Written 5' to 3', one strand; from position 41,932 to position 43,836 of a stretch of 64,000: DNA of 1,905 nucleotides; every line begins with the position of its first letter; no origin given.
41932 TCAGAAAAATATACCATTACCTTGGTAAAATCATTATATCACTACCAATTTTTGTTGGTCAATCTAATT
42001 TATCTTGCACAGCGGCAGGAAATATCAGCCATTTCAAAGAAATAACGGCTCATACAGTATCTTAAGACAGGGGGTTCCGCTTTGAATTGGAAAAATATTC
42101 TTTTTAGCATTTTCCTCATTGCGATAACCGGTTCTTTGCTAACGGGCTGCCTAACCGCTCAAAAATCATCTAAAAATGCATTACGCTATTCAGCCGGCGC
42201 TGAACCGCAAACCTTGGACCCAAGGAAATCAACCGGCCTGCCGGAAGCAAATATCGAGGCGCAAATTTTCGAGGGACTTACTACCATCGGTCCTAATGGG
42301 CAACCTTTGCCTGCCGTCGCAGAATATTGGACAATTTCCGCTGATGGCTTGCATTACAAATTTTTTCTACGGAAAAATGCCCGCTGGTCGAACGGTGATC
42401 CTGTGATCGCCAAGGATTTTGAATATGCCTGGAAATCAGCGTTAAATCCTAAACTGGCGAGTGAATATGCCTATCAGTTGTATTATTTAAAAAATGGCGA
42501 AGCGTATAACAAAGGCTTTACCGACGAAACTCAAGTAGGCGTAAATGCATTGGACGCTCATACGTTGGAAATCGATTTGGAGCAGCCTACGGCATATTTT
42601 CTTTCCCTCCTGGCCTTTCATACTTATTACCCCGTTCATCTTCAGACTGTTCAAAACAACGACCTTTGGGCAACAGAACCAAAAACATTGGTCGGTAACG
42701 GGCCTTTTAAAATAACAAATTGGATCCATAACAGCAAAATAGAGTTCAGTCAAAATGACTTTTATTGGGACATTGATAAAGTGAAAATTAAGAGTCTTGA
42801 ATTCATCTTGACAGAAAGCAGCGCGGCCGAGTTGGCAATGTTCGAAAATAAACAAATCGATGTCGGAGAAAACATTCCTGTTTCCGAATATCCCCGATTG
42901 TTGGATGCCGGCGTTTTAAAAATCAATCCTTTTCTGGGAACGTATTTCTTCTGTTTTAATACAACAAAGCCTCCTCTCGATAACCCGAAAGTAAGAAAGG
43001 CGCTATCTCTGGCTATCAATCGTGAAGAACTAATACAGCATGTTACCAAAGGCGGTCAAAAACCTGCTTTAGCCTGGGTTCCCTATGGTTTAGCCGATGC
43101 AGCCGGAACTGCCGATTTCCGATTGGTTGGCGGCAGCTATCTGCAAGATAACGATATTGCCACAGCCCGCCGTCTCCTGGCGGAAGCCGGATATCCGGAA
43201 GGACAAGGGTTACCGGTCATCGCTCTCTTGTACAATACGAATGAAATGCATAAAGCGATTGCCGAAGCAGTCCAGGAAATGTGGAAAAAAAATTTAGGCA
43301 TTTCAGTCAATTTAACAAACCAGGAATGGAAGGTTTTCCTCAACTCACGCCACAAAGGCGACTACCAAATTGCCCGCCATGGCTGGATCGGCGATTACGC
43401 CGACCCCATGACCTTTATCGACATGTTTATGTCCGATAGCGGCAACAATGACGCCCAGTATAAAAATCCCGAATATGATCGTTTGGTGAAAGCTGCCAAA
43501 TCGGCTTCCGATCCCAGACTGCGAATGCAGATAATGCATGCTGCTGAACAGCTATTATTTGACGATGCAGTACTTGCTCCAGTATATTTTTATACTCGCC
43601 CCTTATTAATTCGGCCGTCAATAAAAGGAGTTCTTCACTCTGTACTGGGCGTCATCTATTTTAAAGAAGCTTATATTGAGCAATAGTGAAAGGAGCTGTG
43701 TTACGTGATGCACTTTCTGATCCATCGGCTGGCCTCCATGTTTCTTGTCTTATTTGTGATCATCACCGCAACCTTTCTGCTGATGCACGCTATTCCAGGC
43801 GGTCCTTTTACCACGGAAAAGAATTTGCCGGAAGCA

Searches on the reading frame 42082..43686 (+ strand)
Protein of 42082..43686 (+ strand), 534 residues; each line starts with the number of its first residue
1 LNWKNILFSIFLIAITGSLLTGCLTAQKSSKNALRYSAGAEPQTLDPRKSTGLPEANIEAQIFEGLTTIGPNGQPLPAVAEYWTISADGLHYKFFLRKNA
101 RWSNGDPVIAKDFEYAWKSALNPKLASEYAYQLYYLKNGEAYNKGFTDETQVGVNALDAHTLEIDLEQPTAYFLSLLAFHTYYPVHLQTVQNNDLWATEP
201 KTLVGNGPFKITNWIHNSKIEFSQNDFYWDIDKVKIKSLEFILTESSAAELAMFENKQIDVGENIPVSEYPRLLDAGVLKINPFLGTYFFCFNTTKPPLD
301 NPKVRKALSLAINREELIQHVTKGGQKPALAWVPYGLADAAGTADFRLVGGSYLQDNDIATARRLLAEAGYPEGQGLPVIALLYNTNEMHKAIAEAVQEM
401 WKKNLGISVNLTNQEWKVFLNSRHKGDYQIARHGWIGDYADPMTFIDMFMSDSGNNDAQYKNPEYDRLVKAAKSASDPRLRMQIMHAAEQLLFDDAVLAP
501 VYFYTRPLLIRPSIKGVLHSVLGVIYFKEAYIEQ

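Call 3: search_protein_families(library=pfam, proteins=[window:42082-43686:+])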
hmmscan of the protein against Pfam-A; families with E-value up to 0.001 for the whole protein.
window:42082-43686:+ (534 aa): 1 family
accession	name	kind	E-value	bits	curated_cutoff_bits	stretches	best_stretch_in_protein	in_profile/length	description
PF00496.27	SBP_bac_5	-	1.2e-97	327.7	32.4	1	75-456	2-367/368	Bacterial extracellular solute-binding proteins, family 5 Middle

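Call 4: search_protein_families(library=ncbifam, proteins=[window:42082-43686:+])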
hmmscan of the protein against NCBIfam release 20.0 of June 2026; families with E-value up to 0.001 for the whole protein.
window:42082-43686:+ (534 aa): 12 families
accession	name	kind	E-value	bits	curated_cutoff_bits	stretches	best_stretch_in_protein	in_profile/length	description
NF011684.0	PRK15104.1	equivalog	4.8e-120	401.8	947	1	27-532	34-540/543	oligopeptide ABC transporter substrate-binding protein OppA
NF007287.0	PRK09755.1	equivalog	3.7e-83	280.2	1098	1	26-533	27-533/535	ABC transporter substrate-binding protein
NF043070.1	DppA_dipep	equivalog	7.4e-41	140.3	1005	1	30-532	27-534/535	dipeptide ABC transporter periplasmic-binding protein DppA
NF045467.1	Opp4A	equivalog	5.6e-37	127.2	650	1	30-520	33-544/556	oligopeptide ABC transporter substrate-binding protein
TIGR02294.1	nickel_nikA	equivalog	1e-36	126.6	393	1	30-515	4-484/501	nickel ABC transporter substrate-binding protein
NF011689.0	PRK15109.1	equivalog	1.5e-29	103.1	560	1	33-531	35-537/547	ABC transporter substrate-binding protein SapA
NF045468.1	Opp5A_nikA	equivalog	8.3e-28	97.1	600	1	26-494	12-449/488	nickel ABC transporter substrate-binding protein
NF011942.0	PRK15413.1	equivalog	2.3e-22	79.4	594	1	13-496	13-475/512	glutathione ABC transporter substrate-binding protein GsiB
NF047575.1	opine_bind_CntA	exception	3.7e-22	78.6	800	1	9-501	8-502/535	staphylopine-dependent metal ABC transporter substrate-binding lipoprotein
NF043077.1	MMSYN1_0169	equivalog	3.3e-17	62.3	650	2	154-249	260-363/896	oligopeptide ABC transporter substrate-binding protein OppA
TIGR04028.1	SBP_KPN_01854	hypoth_equivalog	6.8e-13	48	468.5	1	53-532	21-508/509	TIGR04028 family ABC transporter substrate-binding protein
NF010149.0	PRK13626.1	equivalog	3.4e-06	26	476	0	45-108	133-196/552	HTH-type transcriptional regulator SgrR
